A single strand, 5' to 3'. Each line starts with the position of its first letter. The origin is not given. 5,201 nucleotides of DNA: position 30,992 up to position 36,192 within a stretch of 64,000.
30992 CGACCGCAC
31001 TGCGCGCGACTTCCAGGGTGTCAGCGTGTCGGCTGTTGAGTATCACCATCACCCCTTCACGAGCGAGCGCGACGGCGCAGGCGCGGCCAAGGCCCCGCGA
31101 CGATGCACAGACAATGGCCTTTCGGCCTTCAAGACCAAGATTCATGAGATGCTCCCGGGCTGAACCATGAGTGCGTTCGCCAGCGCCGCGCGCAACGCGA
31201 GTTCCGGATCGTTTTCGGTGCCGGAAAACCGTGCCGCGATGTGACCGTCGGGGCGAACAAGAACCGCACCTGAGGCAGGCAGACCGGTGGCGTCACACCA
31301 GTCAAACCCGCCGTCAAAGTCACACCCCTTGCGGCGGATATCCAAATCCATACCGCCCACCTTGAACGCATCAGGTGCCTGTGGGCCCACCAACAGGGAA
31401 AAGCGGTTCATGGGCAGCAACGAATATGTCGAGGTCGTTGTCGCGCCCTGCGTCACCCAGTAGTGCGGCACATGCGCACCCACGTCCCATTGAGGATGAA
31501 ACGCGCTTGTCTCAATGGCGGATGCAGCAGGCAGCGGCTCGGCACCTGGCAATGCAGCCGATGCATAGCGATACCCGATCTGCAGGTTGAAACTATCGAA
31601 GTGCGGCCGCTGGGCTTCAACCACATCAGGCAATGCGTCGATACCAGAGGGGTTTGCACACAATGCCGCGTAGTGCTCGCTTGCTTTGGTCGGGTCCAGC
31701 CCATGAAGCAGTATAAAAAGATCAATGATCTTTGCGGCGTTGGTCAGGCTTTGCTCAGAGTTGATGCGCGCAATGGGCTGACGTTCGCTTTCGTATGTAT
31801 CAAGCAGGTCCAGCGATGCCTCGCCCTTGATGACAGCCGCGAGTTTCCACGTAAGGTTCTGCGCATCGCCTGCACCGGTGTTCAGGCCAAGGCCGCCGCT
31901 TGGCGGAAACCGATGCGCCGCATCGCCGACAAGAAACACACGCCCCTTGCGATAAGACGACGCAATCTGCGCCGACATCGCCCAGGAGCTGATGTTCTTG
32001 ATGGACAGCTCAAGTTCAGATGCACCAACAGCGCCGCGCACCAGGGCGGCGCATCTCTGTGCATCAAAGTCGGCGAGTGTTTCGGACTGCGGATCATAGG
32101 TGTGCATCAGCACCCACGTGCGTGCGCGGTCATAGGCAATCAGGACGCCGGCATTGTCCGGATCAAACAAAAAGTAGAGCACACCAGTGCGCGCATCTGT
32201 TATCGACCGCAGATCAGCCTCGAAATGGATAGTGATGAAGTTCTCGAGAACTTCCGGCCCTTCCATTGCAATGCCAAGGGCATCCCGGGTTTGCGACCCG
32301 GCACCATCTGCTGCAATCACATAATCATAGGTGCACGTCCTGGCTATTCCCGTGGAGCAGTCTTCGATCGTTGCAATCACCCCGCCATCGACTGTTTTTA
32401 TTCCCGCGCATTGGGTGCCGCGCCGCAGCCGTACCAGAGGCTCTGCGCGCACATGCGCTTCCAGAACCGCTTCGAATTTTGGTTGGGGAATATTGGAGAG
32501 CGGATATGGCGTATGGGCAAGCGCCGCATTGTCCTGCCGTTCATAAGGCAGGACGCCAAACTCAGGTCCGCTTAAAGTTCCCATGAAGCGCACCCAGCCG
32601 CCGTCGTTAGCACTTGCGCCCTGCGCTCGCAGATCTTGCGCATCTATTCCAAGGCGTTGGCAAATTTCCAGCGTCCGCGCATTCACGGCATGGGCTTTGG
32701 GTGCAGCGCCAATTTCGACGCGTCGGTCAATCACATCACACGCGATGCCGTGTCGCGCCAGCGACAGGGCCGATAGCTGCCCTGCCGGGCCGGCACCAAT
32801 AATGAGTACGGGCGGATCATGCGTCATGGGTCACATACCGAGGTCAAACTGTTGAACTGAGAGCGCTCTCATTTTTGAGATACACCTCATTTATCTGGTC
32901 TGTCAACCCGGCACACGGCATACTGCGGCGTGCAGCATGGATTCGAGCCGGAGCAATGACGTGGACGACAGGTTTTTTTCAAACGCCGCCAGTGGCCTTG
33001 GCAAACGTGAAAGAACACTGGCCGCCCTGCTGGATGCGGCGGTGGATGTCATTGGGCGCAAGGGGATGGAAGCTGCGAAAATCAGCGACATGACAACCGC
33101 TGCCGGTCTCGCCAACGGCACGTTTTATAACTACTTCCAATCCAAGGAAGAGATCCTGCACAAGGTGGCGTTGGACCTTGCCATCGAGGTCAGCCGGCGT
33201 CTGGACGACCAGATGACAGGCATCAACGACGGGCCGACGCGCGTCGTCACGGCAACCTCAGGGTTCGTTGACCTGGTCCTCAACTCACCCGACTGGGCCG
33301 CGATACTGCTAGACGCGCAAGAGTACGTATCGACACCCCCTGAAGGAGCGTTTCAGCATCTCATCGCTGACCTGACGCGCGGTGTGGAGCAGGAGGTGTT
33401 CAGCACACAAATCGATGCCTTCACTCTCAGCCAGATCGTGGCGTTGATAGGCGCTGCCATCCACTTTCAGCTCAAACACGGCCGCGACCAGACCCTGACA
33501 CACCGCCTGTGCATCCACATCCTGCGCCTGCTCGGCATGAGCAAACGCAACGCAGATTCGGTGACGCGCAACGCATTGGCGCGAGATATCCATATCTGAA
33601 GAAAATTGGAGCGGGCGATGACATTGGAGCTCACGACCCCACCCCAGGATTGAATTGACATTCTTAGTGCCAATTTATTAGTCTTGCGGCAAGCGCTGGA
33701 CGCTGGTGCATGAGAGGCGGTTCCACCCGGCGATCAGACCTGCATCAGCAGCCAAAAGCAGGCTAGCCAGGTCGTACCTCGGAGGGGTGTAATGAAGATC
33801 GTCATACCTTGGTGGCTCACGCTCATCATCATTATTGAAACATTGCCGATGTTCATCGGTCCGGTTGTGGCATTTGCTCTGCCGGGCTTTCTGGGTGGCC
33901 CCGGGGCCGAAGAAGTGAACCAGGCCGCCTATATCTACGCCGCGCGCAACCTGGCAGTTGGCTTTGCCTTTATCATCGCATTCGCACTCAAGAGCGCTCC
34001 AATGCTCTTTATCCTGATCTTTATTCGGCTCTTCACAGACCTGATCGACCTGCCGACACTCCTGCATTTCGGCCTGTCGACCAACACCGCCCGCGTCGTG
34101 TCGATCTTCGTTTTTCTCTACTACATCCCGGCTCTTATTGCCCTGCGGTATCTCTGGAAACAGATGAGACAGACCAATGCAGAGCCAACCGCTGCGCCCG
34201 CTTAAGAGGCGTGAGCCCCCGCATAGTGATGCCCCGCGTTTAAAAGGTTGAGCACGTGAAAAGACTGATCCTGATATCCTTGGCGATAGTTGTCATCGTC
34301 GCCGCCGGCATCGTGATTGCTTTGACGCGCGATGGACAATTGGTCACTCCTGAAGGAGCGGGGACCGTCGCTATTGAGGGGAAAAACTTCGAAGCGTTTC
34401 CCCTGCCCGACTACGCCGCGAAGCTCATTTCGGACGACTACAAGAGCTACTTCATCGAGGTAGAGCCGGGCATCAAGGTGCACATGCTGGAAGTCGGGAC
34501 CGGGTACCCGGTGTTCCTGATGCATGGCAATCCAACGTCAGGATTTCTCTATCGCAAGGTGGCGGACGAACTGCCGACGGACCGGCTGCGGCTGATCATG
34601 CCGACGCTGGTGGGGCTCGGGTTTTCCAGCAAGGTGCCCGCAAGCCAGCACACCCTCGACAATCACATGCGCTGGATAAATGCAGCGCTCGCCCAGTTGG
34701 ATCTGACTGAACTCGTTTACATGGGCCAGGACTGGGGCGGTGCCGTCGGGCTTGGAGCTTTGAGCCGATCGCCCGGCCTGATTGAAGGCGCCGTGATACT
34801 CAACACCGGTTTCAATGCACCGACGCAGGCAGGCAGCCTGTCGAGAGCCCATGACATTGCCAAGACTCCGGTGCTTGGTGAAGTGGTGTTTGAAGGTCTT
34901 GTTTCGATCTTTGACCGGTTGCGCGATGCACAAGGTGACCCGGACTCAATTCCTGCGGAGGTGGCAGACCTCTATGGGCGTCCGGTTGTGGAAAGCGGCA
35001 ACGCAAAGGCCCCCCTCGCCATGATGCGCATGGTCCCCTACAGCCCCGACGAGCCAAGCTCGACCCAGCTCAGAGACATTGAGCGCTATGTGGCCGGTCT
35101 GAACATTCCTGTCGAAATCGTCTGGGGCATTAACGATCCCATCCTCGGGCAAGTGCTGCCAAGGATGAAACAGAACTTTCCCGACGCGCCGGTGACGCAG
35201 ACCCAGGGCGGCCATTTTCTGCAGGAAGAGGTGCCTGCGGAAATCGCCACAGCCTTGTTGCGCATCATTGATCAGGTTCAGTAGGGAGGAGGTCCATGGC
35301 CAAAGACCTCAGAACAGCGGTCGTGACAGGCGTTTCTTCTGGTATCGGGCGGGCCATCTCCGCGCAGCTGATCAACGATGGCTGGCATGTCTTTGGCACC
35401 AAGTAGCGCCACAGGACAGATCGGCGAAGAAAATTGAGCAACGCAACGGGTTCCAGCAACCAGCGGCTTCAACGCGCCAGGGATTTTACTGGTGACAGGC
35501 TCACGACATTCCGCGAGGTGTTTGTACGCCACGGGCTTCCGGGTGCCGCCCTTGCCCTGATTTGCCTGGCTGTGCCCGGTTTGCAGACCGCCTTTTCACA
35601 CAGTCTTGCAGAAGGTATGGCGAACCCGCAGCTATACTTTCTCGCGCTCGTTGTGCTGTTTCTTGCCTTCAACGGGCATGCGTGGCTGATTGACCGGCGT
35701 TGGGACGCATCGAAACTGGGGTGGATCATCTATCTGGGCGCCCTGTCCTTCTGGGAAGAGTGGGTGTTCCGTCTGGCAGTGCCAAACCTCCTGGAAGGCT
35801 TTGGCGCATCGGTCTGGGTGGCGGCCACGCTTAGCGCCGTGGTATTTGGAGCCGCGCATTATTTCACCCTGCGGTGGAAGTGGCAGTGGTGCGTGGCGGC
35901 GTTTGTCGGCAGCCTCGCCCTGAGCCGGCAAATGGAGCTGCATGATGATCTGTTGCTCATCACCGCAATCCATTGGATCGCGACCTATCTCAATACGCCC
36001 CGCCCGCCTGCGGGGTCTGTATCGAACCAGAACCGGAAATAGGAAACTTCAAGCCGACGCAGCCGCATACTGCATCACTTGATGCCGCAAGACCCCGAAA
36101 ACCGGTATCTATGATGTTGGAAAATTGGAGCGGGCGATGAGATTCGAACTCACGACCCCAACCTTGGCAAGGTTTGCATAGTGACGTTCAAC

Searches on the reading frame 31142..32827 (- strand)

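Call 83: search_protein_families(library=pfam, proteins=[window:31142-32827:-], max_evalue=0.001)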
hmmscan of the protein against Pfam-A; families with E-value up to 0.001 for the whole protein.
window:31142-32827:- (561 aa): 5 families
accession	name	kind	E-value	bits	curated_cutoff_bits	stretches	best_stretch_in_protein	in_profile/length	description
PF01494.25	FAD_binding_3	-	1.6e-82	278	22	1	6-354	3-343/349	FAD binding domain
PF21274.3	Rng_hyd_C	-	1.6e-10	41.6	27.5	1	449-551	4-102/107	Aromatic-ring hydroxylase, C-terminal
PF01266.30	DAO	-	0.00022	21.3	27.9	0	7-42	2-38/353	FAD dependent oxidoreductase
PF07992.20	Pyr_redox_2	-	0.0005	20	26.1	0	7-36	3-33/291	Pyridine nucleotide-disulphide oxidoreductase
PF13450.12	NAD_binding_8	-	0.00068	20.3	21.9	0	9-41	1-33/68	NAD(P)-binding Rossmann-like domain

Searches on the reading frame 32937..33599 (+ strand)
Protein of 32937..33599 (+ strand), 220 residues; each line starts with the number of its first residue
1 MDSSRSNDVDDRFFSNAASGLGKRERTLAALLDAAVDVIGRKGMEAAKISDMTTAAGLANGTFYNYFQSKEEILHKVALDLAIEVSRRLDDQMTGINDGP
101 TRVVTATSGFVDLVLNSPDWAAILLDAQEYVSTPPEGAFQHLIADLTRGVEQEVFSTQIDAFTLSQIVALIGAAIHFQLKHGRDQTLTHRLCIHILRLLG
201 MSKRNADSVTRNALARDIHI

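Call 83: search_protein_families(library=pfam, proteins=[window:32937-33599:+], max_evalue=0.001)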
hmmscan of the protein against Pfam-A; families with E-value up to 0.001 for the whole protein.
window:32937-33599:+ (220 aa): 1 family
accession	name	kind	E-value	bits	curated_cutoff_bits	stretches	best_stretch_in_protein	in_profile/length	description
PF00440.29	TetR_N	-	1e-12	48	24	1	31-76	1-46/47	Bacterial regulatory proteins, tetR family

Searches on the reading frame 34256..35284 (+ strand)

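Call 83: search_protein_families(library=pfam, proteins=[window:34256-35284:+], max_evalue=0.001)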
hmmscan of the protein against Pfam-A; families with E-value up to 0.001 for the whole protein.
window:34256-35284:+ (342 aa): 2 families
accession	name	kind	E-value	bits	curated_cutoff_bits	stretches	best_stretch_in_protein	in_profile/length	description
PF00561.26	Abhydrolase_1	-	2.7e-18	67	25.8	1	84-325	1-243/245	alpha/beta hydrolase fold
PF12697.13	Abhydrolase_6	-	8.2e-10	40.1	26.3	1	86-332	1-216/217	Alpha/beta hydrolase family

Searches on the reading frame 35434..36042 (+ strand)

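Call 83: search_protein_families(library=pfam, proteins=[window:35434-36042:+], max_evalue=0.001)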
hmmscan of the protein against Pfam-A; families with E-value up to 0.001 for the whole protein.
window:35434-36042:+ (202 aa): 1 family
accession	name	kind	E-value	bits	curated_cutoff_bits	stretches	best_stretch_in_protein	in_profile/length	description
PF02517.21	Rce1-like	-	1.2e-08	35.6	22.4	1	96-184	7-91/93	Type II CAAX prenyl endopeptidase Rce1-like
